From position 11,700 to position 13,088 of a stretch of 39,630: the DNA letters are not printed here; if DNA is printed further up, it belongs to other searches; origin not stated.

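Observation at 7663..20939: Candidate undescribed system: corrinoid methyl-shuttle module fused to a five-member radical SAM set and a GT2/GT-C membrane glycosylation pair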

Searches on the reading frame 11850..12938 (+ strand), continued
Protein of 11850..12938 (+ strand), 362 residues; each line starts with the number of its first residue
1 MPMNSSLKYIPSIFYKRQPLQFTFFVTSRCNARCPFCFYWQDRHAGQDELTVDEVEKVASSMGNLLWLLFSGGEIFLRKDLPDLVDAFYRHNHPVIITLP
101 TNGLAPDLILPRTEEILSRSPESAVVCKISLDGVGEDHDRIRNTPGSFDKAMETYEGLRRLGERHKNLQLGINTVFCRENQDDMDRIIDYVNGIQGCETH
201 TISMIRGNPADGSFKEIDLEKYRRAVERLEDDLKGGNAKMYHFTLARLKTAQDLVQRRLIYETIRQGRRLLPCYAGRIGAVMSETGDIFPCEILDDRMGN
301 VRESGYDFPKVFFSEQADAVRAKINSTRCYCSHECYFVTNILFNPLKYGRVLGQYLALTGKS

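Call 84: search_protein_families(library=pfam, proteins=[P0335, P0356, P0376, P0386, P0410, P0326, P0400, P0412, P0298, P0303], max_evalue=0.001)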
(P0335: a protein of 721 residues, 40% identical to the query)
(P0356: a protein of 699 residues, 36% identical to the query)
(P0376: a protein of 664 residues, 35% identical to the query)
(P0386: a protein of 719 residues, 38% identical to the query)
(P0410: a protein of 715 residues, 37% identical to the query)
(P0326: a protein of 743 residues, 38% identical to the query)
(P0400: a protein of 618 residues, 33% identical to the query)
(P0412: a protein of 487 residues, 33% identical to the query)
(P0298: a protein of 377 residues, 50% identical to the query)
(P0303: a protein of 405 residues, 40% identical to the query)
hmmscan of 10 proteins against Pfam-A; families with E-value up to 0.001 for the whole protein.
P0335 (721 aa): 7 families
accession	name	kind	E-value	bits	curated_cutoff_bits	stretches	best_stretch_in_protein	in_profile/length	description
PF00535.33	Glycos_transf_2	-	6.6e-30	104.7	23.3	1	5-157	1-164/168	Glycosyl transferase family 2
PF13641.12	Glyco_tranf_2_3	-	9.6e-16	58.9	27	1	4-203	3-216/230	Glycosyltransferase like family 2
PF04055.27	Radical_SAM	-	1.7e-11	45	29.5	1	357-490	3-137/166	Radical SAM superfamily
PF10111.15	Glyco_tranf_2_2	-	5.9e-08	33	27.3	1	31-173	29-192/276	Glycosyltransferase like family 2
PF13506.12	Glyco_transf_21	-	3.4e-07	30.3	21.7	1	72-193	24-149/174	Glycosyl transferase family 21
PF13632.12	Glyco_trans_2_3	-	3.6e-06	27.4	27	1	83-203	3-128/198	Glycosyl transferase family group 2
PF13186.11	SPASM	-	8.1e-06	26.5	21.5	1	601-657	1-63/67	Iron-sulfur cluster-binding domain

P0356 (699 aa): 6 families
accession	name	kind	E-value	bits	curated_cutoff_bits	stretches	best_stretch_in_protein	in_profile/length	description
PF00535.33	Glycos_transf_2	-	5.6e-25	88.7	23.3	1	12-115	1-108/168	Glycosyl transferase family 2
PF10111.15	Glyco_tranf_2_2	-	1.9e-15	57.5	27.3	2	156-231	164-233/276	Glycosyltransferase like family 2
PF04055.27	Radical_SAM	-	2.9e-15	57.2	29.5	1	360-499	3-142/166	Radical SAM superfamily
PF13641.12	Glyco_tranf_2_3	-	1.1e-08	35.8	27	1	11-195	3-198/230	Glycosyltransferase like family 2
PF13186.11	SPASM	-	0.00012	22.7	21.5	1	606-664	1-63/67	Iron-sulfur cluster-binding domain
PF13353.11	Fer4_12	-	0.00015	22.5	22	1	358-453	10-108/137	4Fe-4S single cluster domain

P0376 (664 aa): 4 families
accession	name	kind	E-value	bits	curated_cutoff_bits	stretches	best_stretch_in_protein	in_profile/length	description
PF04055.27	Radical_SAM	-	2.3e-16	60.8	29.5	1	320-485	2-163/166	Radical SAM superfamily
PF00535.33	Glycos_transf_2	-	2.3e-10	41.1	23.3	1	39-95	62-118/168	Glycosyl transferase family 2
PF13632.12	Glyco_trans_2_3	-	1.1e-07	32.3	27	1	59-259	2-196/198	Glycosyl transferase family group 2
PF10111.15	Glyco_tranf_2_2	-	2.8e-05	24.2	27.3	0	43-77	69-103/276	Glycosyltransferase like family 2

P0386 (719 aa): 7 families
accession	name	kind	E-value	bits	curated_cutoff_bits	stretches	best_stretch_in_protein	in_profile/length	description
PF00535.33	Glycos_transf_2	-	6.9e-30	104.6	23.3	1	6-166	1-167/168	Glycosyl transferase family 2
PF04055.27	Radical_SAM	-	1.8e-18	67.7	29.5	1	369-533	3-164/166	Radical SAM superfamily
PF10111.15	Glyco_tranf_2_2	-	4.5e-12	46.5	27.3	1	6-190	1-204/276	Glycosyltransferase like family 2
PF13641.12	Glyco_tranf_2_3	-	1.1e-11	45.7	27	1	5-209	3-218/230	Glycosyltransferase like family 2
PF13632.12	Glyco_trans_2_3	-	2.3e-10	41.1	27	1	82-286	1-179/198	Glycosyl transferase family group 2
PF13353.11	Fer4_12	-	1.2e-06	29.2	22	1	365-474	8-116/137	4Fe-4S single cluster domain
PF13506.12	Glyco_transf_21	-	7.7e-06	25.9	21.7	1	81-207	32-160/174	Glycosyl transferase family 21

P0410 (715 aa): 6 families
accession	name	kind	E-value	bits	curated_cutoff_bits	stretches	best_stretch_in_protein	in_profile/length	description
PF00535.33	Glycos_transf_2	-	1.3e-25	90.7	23.3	1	5-163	1-167/168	Glycosyl transferase family 2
PF10111.15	Glyco_tranf_2_2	-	1.3e-16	61.3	27.3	2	5-100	1-103/276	Glycosyltransferase like family 2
PF04055.27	Radical_SAM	-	1.1e-14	55.4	29.5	1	381-518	3-139/166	Radical SAM superfamily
PF13641.12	Glyco_tranf_2_3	-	1.1e-11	45.7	27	1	4-194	3-204/230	Glycosyltransferase like family 2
PF13353.11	Fer4_12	-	2.4e-06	28.3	22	1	376-484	7-115/137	4Fe-4S single cluster domain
PF13632.12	Glyco_trans_2_3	-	0.00011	22.6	27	1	150-286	74-186/198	Glycosyl transferase family group 2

P0326 (743 aa): 7 families
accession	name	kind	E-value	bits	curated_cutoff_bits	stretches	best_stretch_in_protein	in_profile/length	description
PF13641.12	Glyco_tranf_2_3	-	9.8e-26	91.6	27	1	373-620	1-228/230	Glycosyltransferase like family 2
PF00535.33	Glycos_transf_2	-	3.4e-22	79.6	23.3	1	377-565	1-162/168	Glycosyl transferase family 2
PF13632.12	Glyco_trans_2_3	-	3.5e-17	63.3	27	1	466-689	1-194/198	Glycosyl transferase family group 2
PF04055.27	Radical_SAM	-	6.5e-15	56.1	29.5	1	25-191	2-165/166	Radical SAM superfamily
PF13506.12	Glyco_transf_21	-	2.2e-05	24.5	21.7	1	451-505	18-72/174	Glycosyl transferase family 21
PF13186.11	SPASM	-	9.7e-05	23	21.5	1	274-332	1-66/67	Iron-sulfur cluster-binding domain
PF13353.11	Fer4_12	-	0.00092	20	22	0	17-88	3-73/137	4Fe-4S single cluster domain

P0400 (618 aa): 6 families
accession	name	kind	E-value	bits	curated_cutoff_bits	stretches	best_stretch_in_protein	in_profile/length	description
PF00535.33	Glycos_transf_2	-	1.1e-24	87.7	23.3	1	9-114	1-113/168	Glycosyl transferase family 2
PF04055.27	Radical_SAM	-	2.4e-21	77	29.5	1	293-458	2-165/166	Radical SAM superfamily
PF10111.15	Glyco_tranf_2_2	-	8.5e-12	45.6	27.3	2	10-113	2-119/276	Glycosyltransferase like family 2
PF13641.12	Glyco_tranf_2_3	-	1e-06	29.4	27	1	8-181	3-201/230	Glycosyltransferase like family 2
PF13186.11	SPASM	-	1e-05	26.2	21.5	1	534-590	1-63/67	Iron-sulfur cluster-binding domain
PF13353.11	Fer4_12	-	1.4e-05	25.8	22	1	292-388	10-109/137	4Fe-4S single cluster domain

P0412 (487 aa): 3 families
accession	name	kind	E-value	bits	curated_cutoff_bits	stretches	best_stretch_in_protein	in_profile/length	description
PF04055.27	Radical_SAM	-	7.9e-17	62.4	29.5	1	149-267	3-120/166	Radical SAM superfamily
PF13353.11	Fer4_12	-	0.00015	22.5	22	1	146-236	9-99/137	4Fe-4S single cluster domain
PF13186.11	SPASM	-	0.00079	20.1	21.5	1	397-455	1-63/67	Iron-sulfur cluster-binding domain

P0298 (377 aa): 1 family
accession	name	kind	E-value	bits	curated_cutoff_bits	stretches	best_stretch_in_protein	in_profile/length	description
PF04055.27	Radical_SAM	-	1e-17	65.3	29.5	1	25-190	4-165/166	Radical SAM superfamily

P0303 (405 aa): 2 families
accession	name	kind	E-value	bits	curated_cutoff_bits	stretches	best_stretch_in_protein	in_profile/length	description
PF04055.27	Radical_SAM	-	1.4e-10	42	29.5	1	27-191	3-165/166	Radical SAM superfamily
PF13186.11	SPASM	-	2.2e-06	28.3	21.5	1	275-337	1-66/67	Iron-sulfur cluster-binding domain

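Call 92: search_protein_families(library=pfam, proteins=[L077:1295-3544:-, L077:3548-4765:-, L077:4758-5921:-, L077:5765-6703:-, L077:6607-7605:-, L077:7874-9241:-, L077:11044-12060:+, L077:12081-12944:-, L077:12993-14939:-, L077:15035-16687:+], max_evalue=0.001)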
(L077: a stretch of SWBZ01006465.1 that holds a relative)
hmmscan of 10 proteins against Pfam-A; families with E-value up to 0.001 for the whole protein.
L077:1295-3544:- (749 aa): 3 families
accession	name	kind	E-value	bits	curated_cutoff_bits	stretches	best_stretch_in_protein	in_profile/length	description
PF03102.20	NeuB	-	1.8e-86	290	22.1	1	416-681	1-240/241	NeuB family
PF02350.25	Epimerase_2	-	2.2e-76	257.4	30.6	1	25-369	2-346/347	UDP-N-acetylglucosamine 2-epimerase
PF08666.17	SAF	-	3.2e-08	34.4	21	1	697-748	2-57/63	SAF domain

L077:3548-4765:- (405 aa): 3 families
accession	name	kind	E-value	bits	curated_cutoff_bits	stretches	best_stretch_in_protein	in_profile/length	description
PF01041.23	DegT_DnrJ_EryC1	-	2.9e-88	297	19.8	1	47-401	6-349/360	DegT/DnrJ/EryC1/StrS aminotransferase family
PF00155.27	Aminotran_1_2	-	5.4e-05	23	19.7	1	81-164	65-152/361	Aminotransferase class I and II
PF01212.27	Beta_elim_lyase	-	0.0002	21.2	27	1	68-254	34-221/288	Beta-eliminating lyase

L077:4758-5921:- (387 aa): 9 families
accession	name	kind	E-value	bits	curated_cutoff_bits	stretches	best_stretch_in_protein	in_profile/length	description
PF16363.11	GDP_Man_Dehyd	-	3.8e-71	240.7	27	1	60-360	1-329/332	GDP-mannose 4,6 dehydratase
PF01370.27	Epimerase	-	5.2e-56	190.2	20.9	1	59-296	1-240/240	NAD dependent epimerase/dehydratase family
PF01073.25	3Beta_HSD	-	1.3e-23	83.8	22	1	60-281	1-227/280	3-beta hydroxysteroid dehydrogenase/isomerase family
PF02719.21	Polysacc_synt_2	-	5.3e-18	65.6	20.2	1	59-181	1-130/293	Polysaccharide biosynthesis protein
PF07993.18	NAD_binding_4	-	1.1e-15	57.9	20.1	1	61-235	1-209/258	Male sterility protein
PF04321.23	RmlD_sub_bind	-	1.1e-11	44.8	27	1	58-216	2-138/287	RmlD substrate binding domain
PF13460.12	NAD_binding_10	-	3.7e-11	43.7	27.2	1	63-212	1-129/184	NAD(P)H-binding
PF05368.20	NmrA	-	1.4e-08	35.1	27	1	57-178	3-106/298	NmrA-like family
PF00106.31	adh_short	-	9.6e-07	28.9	26.6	1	57-220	1-166/195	short chain dehydrogenase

L077:5765-6703:- (312 aa): 2 families
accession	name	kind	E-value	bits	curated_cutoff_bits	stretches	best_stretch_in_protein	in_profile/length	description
PF02348.25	CTP_transf_3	-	7.7e-17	62.3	22.6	1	85-202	3-116/217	Cytidylyltransferase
PF12804.13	NTP_transf_3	-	1.6e-05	25.6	27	1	98-217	16-131/160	MobA-like NTP transferase domain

L077:6607-7605:- (332 aa): 1 family
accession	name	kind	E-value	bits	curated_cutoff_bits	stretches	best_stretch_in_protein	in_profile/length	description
PF02357.24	NusG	-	3.3e-19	69.6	22.2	1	170-264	1-92/93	Transcription termination factor nusG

L077:7874-9241:- (455 aa): 2 families
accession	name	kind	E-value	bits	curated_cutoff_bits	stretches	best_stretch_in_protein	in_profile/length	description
PF04055.27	Radical_SAM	-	1.9e-24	87.1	29.5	1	165-328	1-165/166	Radical SAM superfamily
PF02310.24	B12-binding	-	1.1e-10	41.9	32.1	1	2-96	28-120/121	B12 binding domain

L077:11044-12060:+ (338 aa): 4 families
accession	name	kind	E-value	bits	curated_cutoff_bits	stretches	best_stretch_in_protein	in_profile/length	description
PF13641.12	Glyco_tranf_2_3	-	1.1e-08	35.8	27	1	17-217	4-212/230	Glycosyltransferase like family 2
PF00535.33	Glycos_transf_2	-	1.3e-06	28.9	23.3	1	17-121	1-113/168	Glycosyl transferase family 2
PF13632.12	Glyco_trans_2_3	-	4.1e-06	27.2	27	1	169-287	76-194/198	Glycosyl transferase family group 2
PF10111.15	Glyco_tranf_2_2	-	0.00088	19.3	27.3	0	167-226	165-227/276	Glycosyltransferase like family 2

L077:12081-12944:- (287 aa): 3 families
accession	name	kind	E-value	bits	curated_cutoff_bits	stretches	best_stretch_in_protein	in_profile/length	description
PF00535.33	Glycos_transf_2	-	8e-31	107.7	23.3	1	3-157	1-161/168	Glycosyl transferase family 2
PF13641.12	Glyco_tranf_2_3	-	5.1e-07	30.4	27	1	2-124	3-131/230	Glycosyltransferase like family 2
PF10111.15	Glyco_tranf_2_2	-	0.0008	19.4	27.3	0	3-92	1-94/276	Glycosyltransferase like family 2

L077:12993-14939:- (648 aa): 4 families
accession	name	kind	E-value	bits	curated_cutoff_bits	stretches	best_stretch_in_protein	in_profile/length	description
PF00733.27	Asn_synthase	-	3.1e-92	310.4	21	1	244-624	2-353/354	Asparagine synthase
PF13537.11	GATase_7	-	7.2e-46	155.6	25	1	46-166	1-122/123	Glutamine amidotransferase domain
PF13522.11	GATase_6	-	7.1e-45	152.7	27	1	31-161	1-130/130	Glutamine amidotransferase domain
PF12481.13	DUF3700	-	1.6e-09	38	27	1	72-166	80-177/228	Aluminium induced protein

L077:15035-16687:+ (550 aa): 0 families

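Call 101: predict_structure(alignment_id=A4)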
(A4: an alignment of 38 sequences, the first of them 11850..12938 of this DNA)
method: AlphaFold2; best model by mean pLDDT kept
length: 362 residues; sequences in the alignment: 38
mean_pLDDT: 93.3   pTM: 0.92
mean pLDDT of the five models: 93.3, 93.2, 92.5, 92.5, 91.8
residues with pLDDT >= 90: 295; 70-90: 60; 50-70: 4; < 50: 3
segments of 3 or more residues with pLDDT < 50: 1-3
pLDDT, mean of each block of 10 residues (from residue 1): 69 89 97 94 86 99 96 97 99 97 98 99 97 98 97 98 97 97 98 94 92 96 95 86 84 92 92 93 97 95 98 98 89 82 90 91 61
secondary structure, 60 per line:
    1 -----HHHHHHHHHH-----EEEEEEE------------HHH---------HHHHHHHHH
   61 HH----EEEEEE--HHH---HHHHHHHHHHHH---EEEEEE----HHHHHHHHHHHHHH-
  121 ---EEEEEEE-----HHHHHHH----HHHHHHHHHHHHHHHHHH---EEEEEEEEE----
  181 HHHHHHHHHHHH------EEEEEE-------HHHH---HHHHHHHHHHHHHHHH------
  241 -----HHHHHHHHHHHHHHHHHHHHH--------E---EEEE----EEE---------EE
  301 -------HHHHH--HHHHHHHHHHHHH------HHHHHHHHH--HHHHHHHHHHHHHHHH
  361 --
elements in order: H6-15 E21-27 H52-62 E67-72 H81-92 E96-101 H106-119 E124-130 H136-142 H147-164 E168-176 H181-192 E199-204 H212-215 H219-234 H246-266 E279-282 E287-289 H308-312 H315-327 H334-342 H345-360

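Call 104: fold_search(model_id=the predicted structure, library=pdb)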
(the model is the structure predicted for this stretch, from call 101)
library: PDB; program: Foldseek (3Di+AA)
matches with E <= 10: 1723; with E <= 0.001: 78
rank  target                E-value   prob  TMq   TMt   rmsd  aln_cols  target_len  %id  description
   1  5wgg_A                6.8e-13  1.00  0.57  0.48   8.6       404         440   20  Structural Insights into Thioether Bond Formation in the Biosynthesis of Sactipeptides (released 2017-07-26)
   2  5why_A                2.2e-12  1.00  0.58  0.51   9.4       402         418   17  Structural Insights into Thioether Bond Formation in the Biosynthesis of Sactipeptides (released 2017-07-26)
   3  6efn                  3.8e-12  1.00  0.64  0.61   4.4       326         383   18  Structure of a RiPP maturase, SkfB (released 2018-10-24)
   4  5why_B                1.1e-11  1.00  0.57  0.50   9.5       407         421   18  Structural Insights into Thioether Bond Formation in the Biosynthesis of Sactipeptides (released 2017-07-26)
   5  5v1q_B                4.5e-11  1.00  0.62  0.52   7.6       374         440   17  Crystal structure of Streptococcus suis SuiB (released 2017-08-30)
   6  5v1s_A                1.2e-10  1.00  0.63  0.55   5.3       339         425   16  Crystal structure of Streptococcus suis SuiB bound to S-adenosylmethionine (released 2017-08-30)
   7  5v1t_A                1.2e-10  1.00  0.62  0.52   5.9       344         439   16  Crystal structure of Streptococcus suis SuiB bound to precursor peptide SuiA (released 2017-08-30)
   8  5v1q_A                2.6e-10  1.00  0.62  0.53   7.7       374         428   16  Crystal structure of Streptococcus suis SuiB (released 2017-08-30)
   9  7vob                  5.7e-10  1.00  0.63  0.68   5.6       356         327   17  The crystal structure of a Radical SAM Enzyme BlsE involved in the Biosynthesis of Blasticidin S (released 2022-05-04)
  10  2fb2_B                6.4e-10  1.00  0.51  0.56   8.6       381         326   16  Structure of the MoaA Arg17/266/268/Ala triple mutant (released 2006-05-09)
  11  4k36_A                7.5e-10  1.00  0.59  0.57   7.9       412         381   17  His6 tagged anSMEcpe with bound AdoMet (released 2013-05-08)
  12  8hzy_B                8.0e-10  1.00  0.54  0.44   7.5       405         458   15  The crystal structure of a Radical SAM Enzyme DesII (released 2024-07-10)
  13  4k36_B                8.4e-10  1.00  0.57  0.57   7.6       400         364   16  His6 tagged anSMEcpe with bound AdoMet (released 2013-05-08)
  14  6q2p_B                1.4e-09  1.00  0.53  0.64   7.3       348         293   18  Crystal structure of mouse viperin bound to cytidine triphosphate and S-adenosylhomocysteine (released 2020-01-22)
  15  4k37_B                1.6e-09  1.00  0.59  0.58   7.6       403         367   17  Native anSMEcpe with bound AdoMet (released 2013-05-08)
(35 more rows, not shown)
